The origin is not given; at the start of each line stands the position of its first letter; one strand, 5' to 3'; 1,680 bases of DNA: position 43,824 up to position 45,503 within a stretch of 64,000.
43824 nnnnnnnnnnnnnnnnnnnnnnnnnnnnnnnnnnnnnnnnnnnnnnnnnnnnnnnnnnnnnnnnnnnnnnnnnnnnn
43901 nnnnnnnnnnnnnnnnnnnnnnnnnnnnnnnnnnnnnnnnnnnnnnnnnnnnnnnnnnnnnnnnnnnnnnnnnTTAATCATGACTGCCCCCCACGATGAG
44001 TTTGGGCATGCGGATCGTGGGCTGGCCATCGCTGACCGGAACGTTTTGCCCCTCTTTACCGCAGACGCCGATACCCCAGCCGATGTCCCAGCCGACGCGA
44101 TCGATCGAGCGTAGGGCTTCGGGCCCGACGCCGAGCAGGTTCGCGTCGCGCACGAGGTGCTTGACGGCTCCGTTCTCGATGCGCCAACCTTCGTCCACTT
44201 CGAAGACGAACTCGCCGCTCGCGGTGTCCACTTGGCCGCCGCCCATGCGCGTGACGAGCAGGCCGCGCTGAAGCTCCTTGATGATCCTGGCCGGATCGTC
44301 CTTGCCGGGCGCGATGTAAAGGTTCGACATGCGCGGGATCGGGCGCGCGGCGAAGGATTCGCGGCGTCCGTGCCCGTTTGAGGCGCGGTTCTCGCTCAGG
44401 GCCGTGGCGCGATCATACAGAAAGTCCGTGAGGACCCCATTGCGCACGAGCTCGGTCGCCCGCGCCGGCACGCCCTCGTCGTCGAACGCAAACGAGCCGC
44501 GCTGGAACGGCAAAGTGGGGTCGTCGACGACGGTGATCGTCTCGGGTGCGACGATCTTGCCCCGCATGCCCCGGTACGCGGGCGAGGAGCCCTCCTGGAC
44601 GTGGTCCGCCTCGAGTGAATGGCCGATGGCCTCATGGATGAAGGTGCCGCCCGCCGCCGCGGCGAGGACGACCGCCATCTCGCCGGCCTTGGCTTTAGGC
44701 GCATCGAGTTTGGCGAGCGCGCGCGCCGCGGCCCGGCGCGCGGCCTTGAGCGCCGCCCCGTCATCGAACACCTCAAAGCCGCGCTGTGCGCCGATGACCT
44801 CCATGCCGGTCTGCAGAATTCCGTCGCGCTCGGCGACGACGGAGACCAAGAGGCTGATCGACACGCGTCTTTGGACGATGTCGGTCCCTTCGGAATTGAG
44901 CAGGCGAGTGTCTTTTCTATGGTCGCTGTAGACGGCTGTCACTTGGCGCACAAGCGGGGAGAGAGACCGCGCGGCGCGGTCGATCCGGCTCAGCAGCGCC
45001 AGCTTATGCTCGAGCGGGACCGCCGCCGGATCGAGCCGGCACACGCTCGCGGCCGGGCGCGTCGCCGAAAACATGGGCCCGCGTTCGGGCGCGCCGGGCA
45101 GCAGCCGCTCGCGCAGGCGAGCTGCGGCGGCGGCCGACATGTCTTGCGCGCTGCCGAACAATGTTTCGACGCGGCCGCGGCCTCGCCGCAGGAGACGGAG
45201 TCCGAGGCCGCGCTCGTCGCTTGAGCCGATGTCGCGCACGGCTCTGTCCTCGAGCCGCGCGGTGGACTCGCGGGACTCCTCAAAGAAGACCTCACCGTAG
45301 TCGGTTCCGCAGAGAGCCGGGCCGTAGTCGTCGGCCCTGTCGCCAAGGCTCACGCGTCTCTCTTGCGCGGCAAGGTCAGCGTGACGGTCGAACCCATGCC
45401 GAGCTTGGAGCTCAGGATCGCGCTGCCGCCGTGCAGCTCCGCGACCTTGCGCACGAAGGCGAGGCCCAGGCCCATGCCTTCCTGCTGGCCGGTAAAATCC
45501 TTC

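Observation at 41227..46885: GAF-histidine kinase, lone TldD and three secreted hypotheticals in one overlapping operon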

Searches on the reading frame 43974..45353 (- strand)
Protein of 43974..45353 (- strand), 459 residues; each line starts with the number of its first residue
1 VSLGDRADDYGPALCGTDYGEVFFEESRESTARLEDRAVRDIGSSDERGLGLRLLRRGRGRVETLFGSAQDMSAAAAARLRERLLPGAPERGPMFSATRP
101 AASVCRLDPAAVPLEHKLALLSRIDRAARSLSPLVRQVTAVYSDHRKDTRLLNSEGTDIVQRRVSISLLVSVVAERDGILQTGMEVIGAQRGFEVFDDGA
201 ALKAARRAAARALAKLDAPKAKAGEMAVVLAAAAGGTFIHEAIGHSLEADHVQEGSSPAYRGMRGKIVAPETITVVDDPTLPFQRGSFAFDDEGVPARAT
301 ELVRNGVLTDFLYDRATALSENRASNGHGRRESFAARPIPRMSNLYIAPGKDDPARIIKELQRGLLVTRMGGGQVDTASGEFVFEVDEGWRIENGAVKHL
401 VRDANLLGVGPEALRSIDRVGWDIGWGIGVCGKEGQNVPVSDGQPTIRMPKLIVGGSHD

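Call 4: search_protein_families(library=pfam, proteins=[window:43974-45353:-], max_evalue=0.1)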
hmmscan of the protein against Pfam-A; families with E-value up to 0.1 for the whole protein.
window:43974-45353:- (459 aa): 4 families
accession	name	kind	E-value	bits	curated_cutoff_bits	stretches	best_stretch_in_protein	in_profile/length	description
PF19289.4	PmbA_TldD_3rd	-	3.5e-65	219.7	22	1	224-456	2-220/220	PmbA/TldA metallopeptidase C-terminal domain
PF19290.4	PmbA_TldD_2nd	-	1.8e-18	67.4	20.9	1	108-216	2-109/109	PmbA/TldA metallopeptidase central domain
PF01523.21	PmbA_TldD_1st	-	2.8e-06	27.8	20.9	1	21-59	2-40/65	PmbA/TldA metallopeptidase domain 1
PF02875.26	Mur_ligase_C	-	0.062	14.6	28.4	0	184-251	3-71/127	Mur ligase, glutamate ligase domain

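Call 6: find_homologous_proteins(query=window:43974-45353:-)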
Query window:43974-45353:- (459 aa): 5352 proteins with E <= 0.001 among 8000 candidates; the best 120 are listed.
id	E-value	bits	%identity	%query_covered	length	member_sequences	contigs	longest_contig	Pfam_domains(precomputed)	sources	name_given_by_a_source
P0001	2.5e-297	1004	100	100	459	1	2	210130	PF01523.22,PF19290.5,PF19289.5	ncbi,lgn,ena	-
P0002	2.0e-259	879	88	100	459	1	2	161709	PF01523.22,PF19290.5,PF19289.5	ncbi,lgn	-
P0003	1.6e-250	850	85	100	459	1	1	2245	PF19290.5,PF19289.5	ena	-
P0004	7.1e-249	844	85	100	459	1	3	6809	PF19290.5,PF19289.5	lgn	-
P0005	5.6e-248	841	84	100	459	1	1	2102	PF01523.22,PF19290.5,PF19289.5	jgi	jgi:TldD protein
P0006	1.2e-246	837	84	97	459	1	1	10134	PF19290.5,PF19289.5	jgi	jgi:TldD protein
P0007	5.2e-246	835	84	100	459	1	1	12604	PF01523.22,PF19290.5,PF19289.5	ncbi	-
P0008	5.9e-246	835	84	100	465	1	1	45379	PF19290.5,PF19289.5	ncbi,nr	ncbi:MAG: TldD/PmbA family protein [Elusimicrobia bacterium]|nr:TldD/PmbA family protein [Elusimicro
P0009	6.7e-246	834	83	100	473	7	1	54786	PF19290.5,PF19289.5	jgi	-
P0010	7.4e-246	834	84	100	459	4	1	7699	PF19290.5,PF19289.5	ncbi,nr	ncbi:MAG: TldD/PmbA family protein [Elusimicrobia bacterium]|nr:TldD/PmbA family protein [Elusimicro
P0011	2.7e-245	832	83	100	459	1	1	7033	PF01523.22,PF19290.5,PF19289.5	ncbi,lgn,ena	ncbi:MAG: TldD/PmbA family protein [Elusimicrobiota bacterium]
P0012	2.9e-245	832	83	100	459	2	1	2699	PF01523.22,PF19290.5,PF19289.5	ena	-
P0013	3.9e-244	829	83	100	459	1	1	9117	PF01523.22,PF19290.5,PF19289.5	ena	-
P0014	7.0e-244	828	84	100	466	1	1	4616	PF01523.22,PF19290.5,PF19289.5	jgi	jgi:TldD protein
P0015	2.6e-243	826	84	98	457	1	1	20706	PF01523.22,PF19290.5,PF19289.5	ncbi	-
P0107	9.5e-184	630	68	97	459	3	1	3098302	PF19290.5,PF19289.5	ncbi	-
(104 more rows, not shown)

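Call 8: find_encoding_contigs(protein=P0001, flank=10000, max_places=3)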
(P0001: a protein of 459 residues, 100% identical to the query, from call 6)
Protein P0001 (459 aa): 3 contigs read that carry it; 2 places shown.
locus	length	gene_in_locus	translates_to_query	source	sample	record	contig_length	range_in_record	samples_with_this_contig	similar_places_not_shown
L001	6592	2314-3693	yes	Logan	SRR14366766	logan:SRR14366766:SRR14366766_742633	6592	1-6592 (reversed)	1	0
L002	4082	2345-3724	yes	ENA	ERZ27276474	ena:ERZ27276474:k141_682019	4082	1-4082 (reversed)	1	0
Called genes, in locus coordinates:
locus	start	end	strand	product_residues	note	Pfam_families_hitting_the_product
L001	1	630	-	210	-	?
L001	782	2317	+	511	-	PF13492:GAF_3, PF01590:GAF, PF13185:GAF_2, PF00512:HisKA, PF02518:HATPase_c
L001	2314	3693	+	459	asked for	PF01523:PmbA_TldD_1st (weak), PF19290:PmbA_TldD_2nd, PF19289:PmbA_TldD_3rd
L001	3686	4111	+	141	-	PF14343:PrcB_C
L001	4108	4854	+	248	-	-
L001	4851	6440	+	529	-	-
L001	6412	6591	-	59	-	?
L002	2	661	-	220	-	?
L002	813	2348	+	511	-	PF13492:GAF_3, PF01590:GAF, PF13185:GAF_2, PF00512:HisKA, PF02518:HATPase_c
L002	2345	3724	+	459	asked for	PF01523:PmbA_TldD_1st (weak), PF19290:PmbA_TldD_2nd, PF19289:PmbA_TldD_3rd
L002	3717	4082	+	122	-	?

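Call 9: find_encoding_contigs(protein=P0107, flank=10000, max_places=3)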
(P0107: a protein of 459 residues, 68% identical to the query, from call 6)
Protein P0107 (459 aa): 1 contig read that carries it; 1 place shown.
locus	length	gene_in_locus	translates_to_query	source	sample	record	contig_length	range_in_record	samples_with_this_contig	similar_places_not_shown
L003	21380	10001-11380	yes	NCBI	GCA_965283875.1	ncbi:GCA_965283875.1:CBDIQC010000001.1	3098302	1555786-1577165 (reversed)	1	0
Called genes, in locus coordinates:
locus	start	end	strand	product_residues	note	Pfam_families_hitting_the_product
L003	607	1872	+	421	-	PF01555:N6_N4_Mtase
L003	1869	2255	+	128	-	PF01878:EVE (faint)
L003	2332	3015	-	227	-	PF27324:MjaV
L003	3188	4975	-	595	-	PF01401:Peptidase_M2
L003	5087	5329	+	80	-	PF20605:Antitox_RHH (weak), PF22513:FitA-like_RHH (faint)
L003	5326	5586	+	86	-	PF05016:ParE_toxin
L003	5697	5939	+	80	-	PF01402:RHH_1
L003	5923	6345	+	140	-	PF13470:PIN_3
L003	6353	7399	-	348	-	PF10363:RTP1_C1 (faint), PF03130:HEAT_PBS (faint), PF13646:HEAT_2, PF02985:HEAT (faint), PF13646:HEAT_2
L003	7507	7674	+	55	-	-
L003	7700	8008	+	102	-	PF01402:RHH_1 (weak)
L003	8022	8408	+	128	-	-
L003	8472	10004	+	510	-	PF01590:GAF, PF13185:GAF_2, PF13492:GAF_3, PF00512:HisKA, PF02518:HATPase_c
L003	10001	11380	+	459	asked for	PF19290:PmbA_TldD_2nd, PF19289:PmbA_TldD_3rd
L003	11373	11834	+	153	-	PF14343:PrcB_C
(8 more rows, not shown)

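Call 10: find_related_loci(query=window:43974-45353:-, collection=genome_contigs, flank=10000)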
Query window:43974-45353:- (459 aa) in genome_contigs; peptide patterns used: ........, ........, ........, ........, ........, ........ (x = any residue, [..] = any of these).
410 stretches matched a pattern; 152 encode a relative of the query (tblastn E <= 1e-3); the best 80 are kept; 80 distinct loci.
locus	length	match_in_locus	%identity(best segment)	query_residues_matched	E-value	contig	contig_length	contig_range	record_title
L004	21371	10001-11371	84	3-459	0e+0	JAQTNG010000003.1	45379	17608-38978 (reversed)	MAG: Elusimicrobia bacterium isolate STA_59 NODE_1547_length_45379_cov_3.117564_Sandtown_A, whole genome shotgun sequenc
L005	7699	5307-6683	84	1-459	0e+0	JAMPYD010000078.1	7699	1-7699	MAG: Elusimicrobiota bacterium isolate R2F_R2FSRR_metabat.61 R2F_C5674, whole genome shotgun sequence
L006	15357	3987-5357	82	3-459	0e+0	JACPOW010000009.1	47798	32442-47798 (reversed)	MAG: Elusimicrobia bacterium isolate NC_groundwater_611_Pr5_B-0.1um_68_12 alan_book_18_scaffold_16738, whole genome shot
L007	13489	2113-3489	83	1-459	0e+0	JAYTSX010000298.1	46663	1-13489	MAG: Elusimicrobiota bacterium isolate GFS_5282 GFS_5282_297, whole genome shotgun sequence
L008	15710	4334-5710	79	1-459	0e+0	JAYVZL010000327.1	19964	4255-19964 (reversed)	MAG: Elusimicrobiota bacterium isolate GL90_UP_concoct_198 GL90_UP_concoct_198_326, whole genome shotgun sequence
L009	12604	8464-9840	83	1-459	0e+0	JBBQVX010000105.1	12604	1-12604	MAG: Elusimicrobiota bacterium isolate Co_metawrap_2019 Cmw_2019_k141_10491835_length_12604_cov_9.9971, whole genome sho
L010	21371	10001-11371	80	3-459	0e+0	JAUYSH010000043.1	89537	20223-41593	MAG: Elusimicrobiota bacterium isolate C5_metabat.bin.68 C5_k141_39634, whole genome shotgun sequence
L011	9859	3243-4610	78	3-458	0e+0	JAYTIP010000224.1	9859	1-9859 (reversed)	MAG: Elusimicrobiota bacterium isolate GFS_2774 GFS_2774_223, whole genome shotgun sequence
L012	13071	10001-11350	84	10-459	0e+0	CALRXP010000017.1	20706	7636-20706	MAG: Candidatus Endomicrobium trichonymphae isolate JJ-MEM5D2-223-10-m2-bin112 genome assembly, contig: JJ-MEM5D2-223-C4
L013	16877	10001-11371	79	3-459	0e+0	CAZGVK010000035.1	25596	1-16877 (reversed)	MAG TPA_asm: uncultured Elusimicrobia sp. isolate binchicken_co203_514 genome assembly, contig: k141_3005517, whole geno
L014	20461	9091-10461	81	3-459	0e+0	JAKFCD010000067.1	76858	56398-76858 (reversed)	MAG: Elusimicrobiota bacterium isolate LC012 contig-124_273, whole genome shotgun sequence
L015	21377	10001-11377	83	1-459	0e+0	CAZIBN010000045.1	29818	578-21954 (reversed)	MAG TPA_asm: uncultured Elusimicrobia sp. isolate binchicken_co186_163 genome assembly, contig: NODE_1651_length_29818_c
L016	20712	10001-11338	83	14-459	0e+0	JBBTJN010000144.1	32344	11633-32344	MAG: Elusimicrobiota bacterium isolate H52-bin097_1 H52_bin097_1_000000000144, whole genome shotgun sequence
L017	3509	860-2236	82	1-459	0e+0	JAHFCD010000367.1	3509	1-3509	MAG: Elusimicrobia bacterium isolate nzgw213 NODE_44176_length_3510_cov_2.051343, whole genome shotgun sequence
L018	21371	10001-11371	79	3-459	0e+0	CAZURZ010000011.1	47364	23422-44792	MAG TPA_asm: uncultured Elusimicrobia sp. isolate SRP287453_co1_212 genome assembly, contig: NODE_1123_length_47364_cov_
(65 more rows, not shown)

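Call 15: search_protein_families(library=ncbifam, proteins=[window:43974-45353:-], max_evalue=0.1)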
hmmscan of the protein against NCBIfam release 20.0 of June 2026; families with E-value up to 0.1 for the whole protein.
window:43974-45353:- (459 aa): 3 families
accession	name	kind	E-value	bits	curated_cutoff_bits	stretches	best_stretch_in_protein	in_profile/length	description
NF008006.0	PRK10735.1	equivalog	3.5e-83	279.7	513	1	18-457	34-480/481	metalloprotease TldD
NF040952.1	Arch_mtprotase_TldD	equivalog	1.1e-66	225.4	635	1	95-455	86-443/443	zinc metalloprotease TldD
NF008268.0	PRK11040.1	equivalog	8.2e-17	61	438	1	122-424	138-425/446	metalloprotease PmbA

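Call 73: search_protein_families(library=padloc, proteins=[window:43974-45353:-], max_evalue=0.01)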
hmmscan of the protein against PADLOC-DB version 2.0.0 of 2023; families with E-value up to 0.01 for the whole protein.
window:43974-45353:- (459 aa): 0 families
